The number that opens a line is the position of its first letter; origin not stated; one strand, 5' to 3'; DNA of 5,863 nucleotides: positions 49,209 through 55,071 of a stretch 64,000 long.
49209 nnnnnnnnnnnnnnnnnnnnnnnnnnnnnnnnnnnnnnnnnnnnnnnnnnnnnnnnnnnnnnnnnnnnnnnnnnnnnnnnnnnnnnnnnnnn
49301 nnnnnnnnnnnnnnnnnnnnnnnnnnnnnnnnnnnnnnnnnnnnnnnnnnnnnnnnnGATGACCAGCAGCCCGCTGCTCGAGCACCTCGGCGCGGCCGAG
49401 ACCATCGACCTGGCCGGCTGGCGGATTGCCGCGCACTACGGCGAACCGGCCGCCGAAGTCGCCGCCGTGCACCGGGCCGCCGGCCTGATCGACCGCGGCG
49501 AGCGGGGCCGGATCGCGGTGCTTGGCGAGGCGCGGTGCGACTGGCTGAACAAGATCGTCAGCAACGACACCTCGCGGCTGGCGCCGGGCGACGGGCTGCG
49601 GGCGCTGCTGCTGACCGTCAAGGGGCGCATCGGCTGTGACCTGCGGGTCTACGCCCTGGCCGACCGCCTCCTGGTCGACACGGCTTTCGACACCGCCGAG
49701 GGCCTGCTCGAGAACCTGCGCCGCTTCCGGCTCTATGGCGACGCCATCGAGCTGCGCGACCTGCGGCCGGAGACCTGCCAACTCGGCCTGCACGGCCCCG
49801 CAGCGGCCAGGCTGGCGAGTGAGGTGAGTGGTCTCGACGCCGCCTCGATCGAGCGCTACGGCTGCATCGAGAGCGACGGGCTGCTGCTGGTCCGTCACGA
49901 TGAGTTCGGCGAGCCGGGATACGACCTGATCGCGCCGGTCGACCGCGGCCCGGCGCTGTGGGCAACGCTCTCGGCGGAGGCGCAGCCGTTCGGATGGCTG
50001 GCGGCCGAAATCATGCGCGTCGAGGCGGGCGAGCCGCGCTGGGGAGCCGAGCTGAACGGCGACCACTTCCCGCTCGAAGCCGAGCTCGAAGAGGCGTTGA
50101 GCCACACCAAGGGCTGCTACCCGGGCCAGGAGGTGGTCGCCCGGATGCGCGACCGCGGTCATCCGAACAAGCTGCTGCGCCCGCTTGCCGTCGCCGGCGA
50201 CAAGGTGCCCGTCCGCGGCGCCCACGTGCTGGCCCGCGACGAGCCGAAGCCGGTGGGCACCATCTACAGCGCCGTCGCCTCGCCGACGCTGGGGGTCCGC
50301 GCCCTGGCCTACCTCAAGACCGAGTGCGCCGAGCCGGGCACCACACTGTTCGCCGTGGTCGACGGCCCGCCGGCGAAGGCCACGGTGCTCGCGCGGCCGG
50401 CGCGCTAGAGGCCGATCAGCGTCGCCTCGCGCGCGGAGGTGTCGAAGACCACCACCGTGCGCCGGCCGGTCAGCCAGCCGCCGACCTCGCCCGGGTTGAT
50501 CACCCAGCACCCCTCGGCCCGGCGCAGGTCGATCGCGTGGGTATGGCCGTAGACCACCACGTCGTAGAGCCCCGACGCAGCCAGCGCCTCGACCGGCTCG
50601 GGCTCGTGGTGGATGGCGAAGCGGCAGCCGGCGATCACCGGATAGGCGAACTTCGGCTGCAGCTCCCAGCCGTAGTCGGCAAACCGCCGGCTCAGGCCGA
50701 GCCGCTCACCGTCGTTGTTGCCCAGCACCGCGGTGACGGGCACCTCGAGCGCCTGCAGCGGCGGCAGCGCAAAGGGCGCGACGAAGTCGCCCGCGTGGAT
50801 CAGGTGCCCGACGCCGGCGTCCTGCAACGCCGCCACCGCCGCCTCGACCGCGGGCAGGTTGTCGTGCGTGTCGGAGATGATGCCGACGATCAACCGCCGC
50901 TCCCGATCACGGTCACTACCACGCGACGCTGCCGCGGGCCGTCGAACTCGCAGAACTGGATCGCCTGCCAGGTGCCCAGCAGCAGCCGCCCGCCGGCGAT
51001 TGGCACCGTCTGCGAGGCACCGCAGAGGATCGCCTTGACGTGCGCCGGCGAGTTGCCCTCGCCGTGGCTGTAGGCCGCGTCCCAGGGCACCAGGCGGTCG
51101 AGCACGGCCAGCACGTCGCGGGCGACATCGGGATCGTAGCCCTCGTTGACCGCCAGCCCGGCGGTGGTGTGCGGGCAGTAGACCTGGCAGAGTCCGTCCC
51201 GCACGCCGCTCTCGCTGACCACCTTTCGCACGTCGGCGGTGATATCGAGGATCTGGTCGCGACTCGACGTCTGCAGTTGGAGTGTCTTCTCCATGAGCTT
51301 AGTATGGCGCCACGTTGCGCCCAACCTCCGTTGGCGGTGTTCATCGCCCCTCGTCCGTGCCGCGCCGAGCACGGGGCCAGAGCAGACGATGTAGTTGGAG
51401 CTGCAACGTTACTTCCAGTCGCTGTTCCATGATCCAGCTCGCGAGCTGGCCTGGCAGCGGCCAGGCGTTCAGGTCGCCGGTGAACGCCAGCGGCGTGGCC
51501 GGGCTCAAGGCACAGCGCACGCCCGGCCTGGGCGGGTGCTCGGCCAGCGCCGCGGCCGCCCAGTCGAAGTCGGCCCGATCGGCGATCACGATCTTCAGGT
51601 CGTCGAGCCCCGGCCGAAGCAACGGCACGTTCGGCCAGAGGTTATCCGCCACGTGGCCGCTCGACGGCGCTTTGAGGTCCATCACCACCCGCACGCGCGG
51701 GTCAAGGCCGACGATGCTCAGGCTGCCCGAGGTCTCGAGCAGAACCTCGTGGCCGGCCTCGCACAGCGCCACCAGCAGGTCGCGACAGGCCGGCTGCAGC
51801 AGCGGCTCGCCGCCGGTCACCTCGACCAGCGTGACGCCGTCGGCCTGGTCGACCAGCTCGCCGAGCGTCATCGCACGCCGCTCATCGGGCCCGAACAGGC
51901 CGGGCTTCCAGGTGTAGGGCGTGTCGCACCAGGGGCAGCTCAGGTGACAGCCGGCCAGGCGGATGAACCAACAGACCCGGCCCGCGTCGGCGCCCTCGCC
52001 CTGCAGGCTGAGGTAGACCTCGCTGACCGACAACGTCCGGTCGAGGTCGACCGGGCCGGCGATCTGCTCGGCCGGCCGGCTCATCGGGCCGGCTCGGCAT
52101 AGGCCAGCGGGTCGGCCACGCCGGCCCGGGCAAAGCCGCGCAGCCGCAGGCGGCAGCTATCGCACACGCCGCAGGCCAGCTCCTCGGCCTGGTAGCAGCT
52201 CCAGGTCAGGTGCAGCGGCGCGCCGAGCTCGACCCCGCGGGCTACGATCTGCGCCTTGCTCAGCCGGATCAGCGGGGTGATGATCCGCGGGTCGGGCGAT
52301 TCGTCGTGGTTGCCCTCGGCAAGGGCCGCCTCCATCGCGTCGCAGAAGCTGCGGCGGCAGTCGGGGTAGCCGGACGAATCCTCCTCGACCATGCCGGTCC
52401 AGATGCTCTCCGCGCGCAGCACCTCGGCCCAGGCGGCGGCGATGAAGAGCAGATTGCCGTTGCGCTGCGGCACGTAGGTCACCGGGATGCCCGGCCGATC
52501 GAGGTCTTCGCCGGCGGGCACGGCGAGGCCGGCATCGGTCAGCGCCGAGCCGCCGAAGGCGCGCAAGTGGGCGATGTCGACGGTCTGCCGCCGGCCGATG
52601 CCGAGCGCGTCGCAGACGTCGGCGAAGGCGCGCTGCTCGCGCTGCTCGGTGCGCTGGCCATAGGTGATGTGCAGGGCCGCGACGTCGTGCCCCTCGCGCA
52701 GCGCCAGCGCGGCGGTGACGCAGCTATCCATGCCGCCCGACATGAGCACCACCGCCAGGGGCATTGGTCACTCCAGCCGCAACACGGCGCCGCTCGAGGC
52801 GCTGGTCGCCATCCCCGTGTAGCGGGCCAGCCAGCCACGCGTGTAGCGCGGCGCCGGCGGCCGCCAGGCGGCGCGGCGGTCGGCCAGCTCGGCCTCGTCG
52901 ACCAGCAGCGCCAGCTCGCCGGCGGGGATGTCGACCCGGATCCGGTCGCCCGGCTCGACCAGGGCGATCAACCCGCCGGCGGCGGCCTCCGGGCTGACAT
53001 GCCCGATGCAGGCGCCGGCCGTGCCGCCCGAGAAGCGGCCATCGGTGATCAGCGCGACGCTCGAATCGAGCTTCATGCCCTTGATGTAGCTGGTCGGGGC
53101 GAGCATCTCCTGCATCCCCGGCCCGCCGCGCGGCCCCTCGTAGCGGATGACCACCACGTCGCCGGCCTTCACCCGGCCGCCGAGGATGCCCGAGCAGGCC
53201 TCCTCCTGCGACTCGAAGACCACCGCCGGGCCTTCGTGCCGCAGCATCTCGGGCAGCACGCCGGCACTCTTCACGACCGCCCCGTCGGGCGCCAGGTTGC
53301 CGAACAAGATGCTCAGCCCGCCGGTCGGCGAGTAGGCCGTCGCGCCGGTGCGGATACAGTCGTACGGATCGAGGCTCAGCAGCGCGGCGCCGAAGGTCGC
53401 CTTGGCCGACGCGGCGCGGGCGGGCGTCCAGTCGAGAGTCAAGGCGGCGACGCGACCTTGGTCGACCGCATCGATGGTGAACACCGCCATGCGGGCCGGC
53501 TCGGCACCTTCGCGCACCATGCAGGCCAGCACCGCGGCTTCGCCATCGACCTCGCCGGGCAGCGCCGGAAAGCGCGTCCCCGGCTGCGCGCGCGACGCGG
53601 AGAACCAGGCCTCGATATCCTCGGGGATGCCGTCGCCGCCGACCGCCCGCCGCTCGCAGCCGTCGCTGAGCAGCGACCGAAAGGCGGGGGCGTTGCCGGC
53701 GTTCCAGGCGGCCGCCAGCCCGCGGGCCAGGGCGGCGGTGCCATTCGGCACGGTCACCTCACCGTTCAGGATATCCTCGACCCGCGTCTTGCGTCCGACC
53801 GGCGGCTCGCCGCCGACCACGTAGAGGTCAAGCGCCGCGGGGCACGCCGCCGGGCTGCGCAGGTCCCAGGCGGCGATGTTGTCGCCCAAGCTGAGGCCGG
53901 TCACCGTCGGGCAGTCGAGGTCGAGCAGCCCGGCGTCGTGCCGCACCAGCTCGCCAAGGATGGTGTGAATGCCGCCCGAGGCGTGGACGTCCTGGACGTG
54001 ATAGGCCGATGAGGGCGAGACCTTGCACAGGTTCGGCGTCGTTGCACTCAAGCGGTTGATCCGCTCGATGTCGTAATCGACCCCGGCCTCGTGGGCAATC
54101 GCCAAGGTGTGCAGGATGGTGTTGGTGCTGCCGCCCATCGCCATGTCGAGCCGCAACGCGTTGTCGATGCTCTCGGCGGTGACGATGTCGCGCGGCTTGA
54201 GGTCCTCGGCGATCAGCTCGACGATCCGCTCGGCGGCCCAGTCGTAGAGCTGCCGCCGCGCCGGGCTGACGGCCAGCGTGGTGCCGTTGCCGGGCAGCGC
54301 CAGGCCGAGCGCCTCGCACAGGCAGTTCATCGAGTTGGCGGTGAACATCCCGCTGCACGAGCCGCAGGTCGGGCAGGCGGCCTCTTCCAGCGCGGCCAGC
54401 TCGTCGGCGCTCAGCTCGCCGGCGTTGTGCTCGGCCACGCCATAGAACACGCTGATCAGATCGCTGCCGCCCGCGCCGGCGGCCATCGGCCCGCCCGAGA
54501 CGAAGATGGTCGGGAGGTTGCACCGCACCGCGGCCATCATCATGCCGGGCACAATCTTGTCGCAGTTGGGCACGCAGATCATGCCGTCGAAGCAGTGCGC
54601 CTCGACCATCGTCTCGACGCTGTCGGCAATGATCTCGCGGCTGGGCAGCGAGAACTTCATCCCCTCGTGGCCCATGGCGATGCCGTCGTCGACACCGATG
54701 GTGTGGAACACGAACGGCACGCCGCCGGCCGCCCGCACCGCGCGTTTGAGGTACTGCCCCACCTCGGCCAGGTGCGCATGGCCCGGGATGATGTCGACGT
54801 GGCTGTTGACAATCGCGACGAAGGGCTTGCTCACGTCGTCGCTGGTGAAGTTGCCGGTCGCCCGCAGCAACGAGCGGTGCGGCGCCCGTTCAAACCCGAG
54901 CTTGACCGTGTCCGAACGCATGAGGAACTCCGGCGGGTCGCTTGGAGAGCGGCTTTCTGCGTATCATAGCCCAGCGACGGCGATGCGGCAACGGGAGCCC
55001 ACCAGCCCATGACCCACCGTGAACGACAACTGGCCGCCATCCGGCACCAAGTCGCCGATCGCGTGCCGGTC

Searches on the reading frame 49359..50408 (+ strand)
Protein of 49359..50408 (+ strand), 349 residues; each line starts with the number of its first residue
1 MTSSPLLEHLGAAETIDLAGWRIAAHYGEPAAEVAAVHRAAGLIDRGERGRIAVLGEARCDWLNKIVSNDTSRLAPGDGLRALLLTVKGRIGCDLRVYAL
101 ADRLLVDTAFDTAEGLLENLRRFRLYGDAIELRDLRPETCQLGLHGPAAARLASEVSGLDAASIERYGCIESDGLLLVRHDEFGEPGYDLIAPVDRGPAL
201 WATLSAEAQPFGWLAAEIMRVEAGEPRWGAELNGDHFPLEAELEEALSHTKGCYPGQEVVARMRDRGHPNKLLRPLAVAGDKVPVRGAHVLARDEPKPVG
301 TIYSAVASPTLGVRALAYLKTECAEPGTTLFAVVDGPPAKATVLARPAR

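Call 3: search_protein_families(library=pfam, proteins=[window:49359-50408:+], max_evalue=0.01)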
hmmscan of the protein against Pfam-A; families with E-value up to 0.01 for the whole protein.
window:49359-50408:+ (349 aa): 2 families
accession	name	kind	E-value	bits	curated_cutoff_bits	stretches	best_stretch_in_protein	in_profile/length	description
PF01571.26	GCV_T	-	1.5e-37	129.7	25.6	1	13-244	10-253/255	Aminomethyltransferase folate-binding domain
PF08669.17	GCV_T_C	-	1.3e-08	35.1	25.9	1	278-347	8-77/80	Glycine cleavage T-protein C-terminal barrel domain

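Call 4: search_protein_families(library=ncbifam, proteins=[window:49359-50408:+], max_evalue=0.01)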
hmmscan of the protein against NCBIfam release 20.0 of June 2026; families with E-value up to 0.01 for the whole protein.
window:49359-50408:+ (349 aa): 8 families
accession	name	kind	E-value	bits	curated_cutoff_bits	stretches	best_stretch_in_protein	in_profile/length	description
NF001567.0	PRK00389.1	subfamily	7.5e-38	130.4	300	1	12-346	16-350/359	glycine cleavage system aminomethyltransferase GcvT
TIGR00528.1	gcvT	equivalog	6.4e-30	104.3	235.85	1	12-332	14-343/362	glycine cleavage system aminomethyltransferase GcvT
NF010093.0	PRK13579.1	equivalog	1.4e-22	80.1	459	1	13-346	23-361/371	glycine cleavage system aminomethyltransferase GcvT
TIGR03317.2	CAF17_like_YgfZ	equivalog_domain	3e-20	72.7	49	1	217-321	2-111/113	CAF17-like 4Fe-4S cluster assembly/insertion protein YgfZ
TIGR01372.1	soxA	subfamily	2.5e-18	65.3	1164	1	31-335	647-973/996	sarcosine oxidase subunit alpha family protein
NF053776.1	TmaoDeMthMsil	equivalog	1.5e-15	56.8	1100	1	35-330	423-732/763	trimethylamine N-oxide demethylase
NF009133.0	PRK12486.1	equivalog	2.1e-10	40.1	410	1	136-332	147-352/369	dimethylsulfoniopropionate demethylase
NF007110.0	PRK09559.1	equivalog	4.3e-09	35.8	219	1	35-305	13-282/327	tRNA-modifying protein YgfZ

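Call 6: search_protein_families(library=padloc, proteins=[window:49359-50408:+], max_evalue=0.1)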
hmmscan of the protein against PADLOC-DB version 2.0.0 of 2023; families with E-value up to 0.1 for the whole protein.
window:49359-50408:+ (349 aa): 0 families

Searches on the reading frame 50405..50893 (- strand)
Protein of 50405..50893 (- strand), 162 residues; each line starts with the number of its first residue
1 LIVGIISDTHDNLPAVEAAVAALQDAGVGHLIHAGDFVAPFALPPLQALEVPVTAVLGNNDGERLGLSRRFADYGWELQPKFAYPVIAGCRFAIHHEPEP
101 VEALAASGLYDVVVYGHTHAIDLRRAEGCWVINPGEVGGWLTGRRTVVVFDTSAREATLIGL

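Call 3: search_protein_families(library=pfam, proteins=[window:50405-50893:-], max_evalue=0.01)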
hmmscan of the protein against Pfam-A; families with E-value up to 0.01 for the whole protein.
window:50405-50893:- (162 aa): 2 families
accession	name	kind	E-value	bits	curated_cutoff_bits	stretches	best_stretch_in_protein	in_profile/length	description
PF12850.12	Metallophos_2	-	1.2e-34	120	27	1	1-153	1-152/154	Calcineurin-like phosphoesterase superfamily domain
PF00149.33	Metallophos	-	7.4e-11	43.3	21.5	1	3-73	3-82/191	Calcineurin-like phosphoesterase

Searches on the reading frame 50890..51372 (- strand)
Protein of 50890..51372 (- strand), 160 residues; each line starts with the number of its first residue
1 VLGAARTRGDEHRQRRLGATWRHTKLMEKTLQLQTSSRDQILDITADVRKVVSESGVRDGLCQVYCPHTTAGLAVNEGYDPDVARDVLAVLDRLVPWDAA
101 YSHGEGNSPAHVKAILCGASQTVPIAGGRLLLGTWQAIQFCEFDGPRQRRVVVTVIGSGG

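Call 3: search_protein_families(library=pfam, proteins=[window:50890-51372:-], max_evalue=0.01)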
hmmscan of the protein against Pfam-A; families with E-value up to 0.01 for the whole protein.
window:50890-51372:- (160 aa): 1 family
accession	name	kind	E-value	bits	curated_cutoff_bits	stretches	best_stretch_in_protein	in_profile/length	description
PF01894.22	UPF0047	-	1.6e-44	151.3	27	1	43-155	1-117/117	Uncharacterised protein family UPF0047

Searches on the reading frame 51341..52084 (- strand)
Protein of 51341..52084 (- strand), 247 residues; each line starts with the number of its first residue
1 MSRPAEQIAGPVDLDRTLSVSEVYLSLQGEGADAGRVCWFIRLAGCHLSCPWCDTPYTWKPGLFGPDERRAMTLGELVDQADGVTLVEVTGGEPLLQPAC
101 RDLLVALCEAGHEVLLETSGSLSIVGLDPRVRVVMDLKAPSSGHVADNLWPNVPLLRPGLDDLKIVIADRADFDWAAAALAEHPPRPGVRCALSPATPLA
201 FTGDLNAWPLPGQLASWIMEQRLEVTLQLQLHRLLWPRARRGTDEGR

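Call 3: search_protein_families(library=pfam, proteins=[window:51341-52084:-], max_evalue=0.01)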
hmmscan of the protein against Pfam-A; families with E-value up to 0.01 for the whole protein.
window:51341-52084:- (247 aa): 3 families
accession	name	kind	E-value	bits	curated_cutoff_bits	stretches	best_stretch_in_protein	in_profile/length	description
PF04055.27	Radical_SAM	-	5.6e-09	36.8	29.5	1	44-122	5-88/166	Radical SAM superfamily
PF13353.11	Fer4_12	-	0.00033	21.4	22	1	28-109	2-75/137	4Fe-4S single cluster domain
PF16450.11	Prot_ATP_ID_OB_C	-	0.0095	16.2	23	0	176-201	27-52/56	Proteasomal ATPase OB C-terminal domain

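Call 4: search_protein_families(library=ncbifam, proteins=[window:51341-52084:-], max_evalue=0.01)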
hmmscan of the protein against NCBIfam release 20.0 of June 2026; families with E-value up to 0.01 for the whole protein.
window:51341-52084:- (247 aa): 12 families
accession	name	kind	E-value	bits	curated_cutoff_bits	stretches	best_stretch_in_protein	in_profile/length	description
TIGR04349.1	rSAM_QueE_gams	hypoth_equivalog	2.8e-59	200.3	300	1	18-238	1-206/210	7-carboxy-7-deazaguanine synthase QueE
TIGR03963.1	rSAM_QueE_Clost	equivalog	3.4e-31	108.6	260.1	1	19-242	2-218/219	putative 7-carboxy-7-deazaguanine synthase QueE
TIGR03365.1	Bsubt_queE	equivalog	5.2e-20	72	206.1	1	18-187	3-179/238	7-carboxy-7-deazaguanine synthase QueE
TIGR04508.1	queE_Cx14CxxC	equivalog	1.8e-13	50.8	240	1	19-124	2-121/208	7-carboxy-7-deazaguanine synthase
TIGR04322.1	rSAM_QueE_Ecoli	equivalog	1.2e-12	47.8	200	1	26-60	3-37/215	7-carboxy-7-deazaguanine synthase QueE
TIGR02495.1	NrdG2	equivalog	1.2e-08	34.5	131.15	1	36-122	16-101/193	anaerobic ribonucleoside-triphosphate reductase activating protein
TIGR02493.1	PFLA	equivalog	3.1e-06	26.7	231.75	1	40-123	19-106/235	pyruvate formate-lyase-activating protein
TIGR04251.1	SCM_rSAM_ScmF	equivalog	1.7e-05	24.4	400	1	39-124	7-94/353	SynChlorMet cassette radical SAM/SPASM protein ScmF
TIGR02494.1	PFLE_PFLC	subfamily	5.4e-05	22.6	174.35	0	41-60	19-38/293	glycyl-radical enzyme activating protein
TIGR02491.1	NrdG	equivalog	0.0026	17.7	126.1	1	36-104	17-84/154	anaerobic ribonucleoside-triphosphate reductase activating protein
TIGR02666.1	moaA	equivalog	0.0032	16.5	284.05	1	46-116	20-96/336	GTP 3',8-cyclase MoaA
NF033640.1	N_Twi_rSAM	subfamily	0.0069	15.5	170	1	73-113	162-202/398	twitch domain-containing radical SAM protein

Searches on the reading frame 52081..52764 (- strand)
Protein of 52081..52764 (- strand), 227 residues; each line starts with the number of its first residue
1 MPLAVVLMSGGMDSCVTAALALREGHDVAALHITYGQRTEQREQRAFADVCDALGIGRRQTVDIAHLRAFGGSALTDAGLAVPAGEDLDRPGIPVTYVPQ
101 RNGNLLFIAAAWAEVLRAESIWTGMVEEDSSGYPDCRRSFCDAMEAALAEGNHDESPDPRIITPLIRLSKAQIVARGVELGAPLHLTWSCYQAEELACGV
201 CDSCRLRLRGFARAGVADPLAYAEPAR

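Call 3: search_protein_families(library=pfam, proteins=[window:52081-52764:-], max_evalue=0.01)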
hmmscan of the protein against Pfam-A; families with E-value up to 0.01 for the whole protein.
window:52081-52764:- (227 aa): 6 families
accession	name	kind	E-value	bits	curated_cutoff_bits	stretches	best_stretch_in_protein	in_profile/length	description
PF06508.19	QueC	-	2.1e-67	227.1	22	1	4-214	2-209/210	Queuosine biosynthesis protein QueC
PF02568.20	ThiI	-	1.4e-06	28.5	20.5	1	4-44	6-46/197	Thiamine biosynthesis protein (ThiI)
PF03054.22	tRNA_Me_trans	-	3.4e-05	24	20.6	1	5-44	4-43/202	tRNA methyl transferase HUP domain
PF01171.26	ATP_bind_3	-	0.00062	20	27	1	5-56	3-59/182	PP-loop family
PF00733.27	Asn_synthase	-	0.00081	19.6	21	1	6-57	22-73/354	Asparagine synthase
PF02540.23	NAD_synthase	-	0.0017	18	21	1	5-68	22-85/242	NAD synthase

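Call 4: search_protein_families(library=ncbifam, proteins=[window:52081-52764:-], max_evalue=0.01)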
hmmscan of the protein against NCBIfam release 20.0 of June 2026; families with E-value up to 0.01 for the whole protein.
window:52081-52764:- (227 aa): 12 families
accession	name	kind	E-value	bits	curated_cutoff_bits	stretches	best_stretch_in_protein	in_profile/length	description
TIGR00364.1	TIGR00364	equivalog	1.1e-50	171.9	150.3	1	4-207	1-201/201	7-cyano-7-deazaguanine synthase QueC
NF008317.0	PRK11106.1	equivalog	1.4e-33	116.1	378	1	3-212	3-211/231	7-cyano-7-deazaguanine synthase QueC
NF001138.1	PRK00143.1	equivalog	1.9e-07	30.4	284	1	5-58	3-57/345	tRNA 2-thiouridine(34) synthase MnmA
TIGR00342.1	TIGR00342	equivalog_domain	3.9e-07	29.5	264.5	1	4-50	175-221/373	tRNA uracil 4-sulfurtransferase ThiI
NF006222.0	PRK08349.1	subfamily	8.5e-05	22.5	251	1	4-44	3-43/198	hypothetical protein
NF010587.0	PRK13980.1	equivalog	0.0002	20.7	255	1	4-67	34-97/267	NAD+ synthase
NF002048.0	PRK00876.1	subfamily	0.00029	19.7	313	1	5-65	41-101/330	NAD(+) synthase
NF041925.1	QatC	equivalog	0.00057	18.9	280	0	4-46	103-145/398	Qat anti-phage system QueC-like protein QatC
TIGR00552.1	nadE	equivalog_domain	0.00075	18.8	63.65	1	5-67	26-89/251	NAD(+) synthase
TIGR00420.1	trmU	equivalog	0.001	18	236.95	1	5-56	4-64/351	tRNA 2-thiouridine(34) synthase MnmA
TIGR03679.1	Dph6_archaeal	equivalog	0.0045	16.3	197.3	1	5-32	1-28/218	diphthine--ammonia ligase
TIGR02432.1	lysidine_TilS_N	equivalog_domain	0.0092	15.9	93.6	0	5-56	3-59/189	tRNA lysidine(34) synthetase TilS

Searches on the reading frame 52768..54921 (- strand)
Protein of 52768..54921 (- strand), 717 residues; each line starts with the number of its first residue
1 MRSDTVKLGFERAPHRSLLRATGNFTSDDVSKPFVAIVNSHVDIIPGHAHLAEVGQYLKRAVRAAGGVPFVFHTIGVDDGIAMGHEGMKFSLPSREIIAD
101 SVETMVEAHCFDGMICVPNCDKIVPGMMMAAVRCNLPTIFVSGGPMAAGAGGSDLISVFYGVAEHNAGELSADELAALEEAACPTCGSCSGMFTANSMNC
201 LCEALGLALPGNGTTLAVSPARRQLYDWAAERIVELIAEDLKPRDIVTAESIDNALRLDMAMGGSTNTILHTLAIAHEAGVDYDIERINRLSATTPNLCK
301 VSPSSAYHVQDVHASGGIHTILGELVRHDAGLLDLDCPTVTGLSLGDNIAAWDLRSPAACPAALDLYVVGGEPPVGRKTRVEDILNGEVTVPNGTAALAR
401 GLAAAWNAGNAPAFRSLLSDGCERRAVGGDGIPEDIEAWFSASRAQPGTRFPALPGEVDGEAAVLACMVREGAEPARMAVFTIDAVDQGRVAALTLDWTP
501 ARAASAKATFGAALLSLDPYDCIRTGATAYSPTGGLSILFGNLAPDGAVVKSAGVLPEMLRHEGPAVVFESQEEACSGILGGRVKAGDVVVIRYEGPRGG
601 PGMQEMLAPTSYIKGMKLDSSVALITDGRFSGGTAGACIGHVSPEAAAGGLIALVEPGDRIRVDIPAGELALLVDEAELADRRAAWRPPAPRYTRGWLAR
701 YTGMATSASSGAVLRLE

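Call 41: list_cluster_members(proteins=[window:52768-54921:-, window:52081-52764:-, window:49359-50408:+, window:48305-49357:+, window:47490-48260:+, window:44586-45368:+])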
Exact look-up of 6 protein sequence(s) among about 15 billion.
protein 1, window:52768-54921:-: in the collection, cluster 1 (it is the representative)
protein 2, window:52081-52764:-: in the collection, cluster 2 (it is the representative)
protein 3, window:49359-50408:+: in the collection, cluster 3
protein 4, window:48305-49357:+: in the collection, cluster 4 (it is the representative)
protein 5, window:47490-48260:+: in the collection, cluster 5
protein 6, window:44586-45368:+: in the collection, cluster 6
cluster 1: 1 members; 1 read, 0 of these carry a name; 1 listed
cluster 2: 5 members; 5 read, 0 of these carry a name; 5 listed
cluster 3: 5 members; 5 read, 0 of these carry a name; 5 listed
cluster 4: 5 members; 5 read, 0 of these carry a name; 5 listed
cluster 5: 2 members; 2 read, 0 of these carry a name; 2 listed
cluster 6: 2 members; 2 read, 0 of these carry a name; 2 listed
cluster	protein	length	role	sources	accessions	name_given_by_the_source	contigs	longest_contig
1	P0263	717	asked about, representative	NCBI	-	-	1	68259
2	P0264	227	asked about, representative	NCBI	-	-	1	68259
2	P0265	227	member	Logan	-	-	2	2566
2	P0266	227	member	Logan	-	-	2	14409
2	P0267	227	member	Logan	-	-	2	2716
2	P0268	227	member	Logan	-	-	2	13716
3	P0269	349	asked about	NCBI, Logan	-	-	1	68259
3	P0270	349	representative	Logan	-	-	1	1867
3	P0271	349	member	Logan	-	-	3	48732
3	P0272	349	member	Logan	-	-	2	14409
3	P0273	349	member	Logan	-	-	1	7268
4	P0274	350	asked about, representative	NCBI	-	-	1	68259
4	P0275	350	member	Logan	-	-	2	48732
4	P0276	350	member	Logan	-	-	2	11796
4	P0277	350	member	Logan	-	-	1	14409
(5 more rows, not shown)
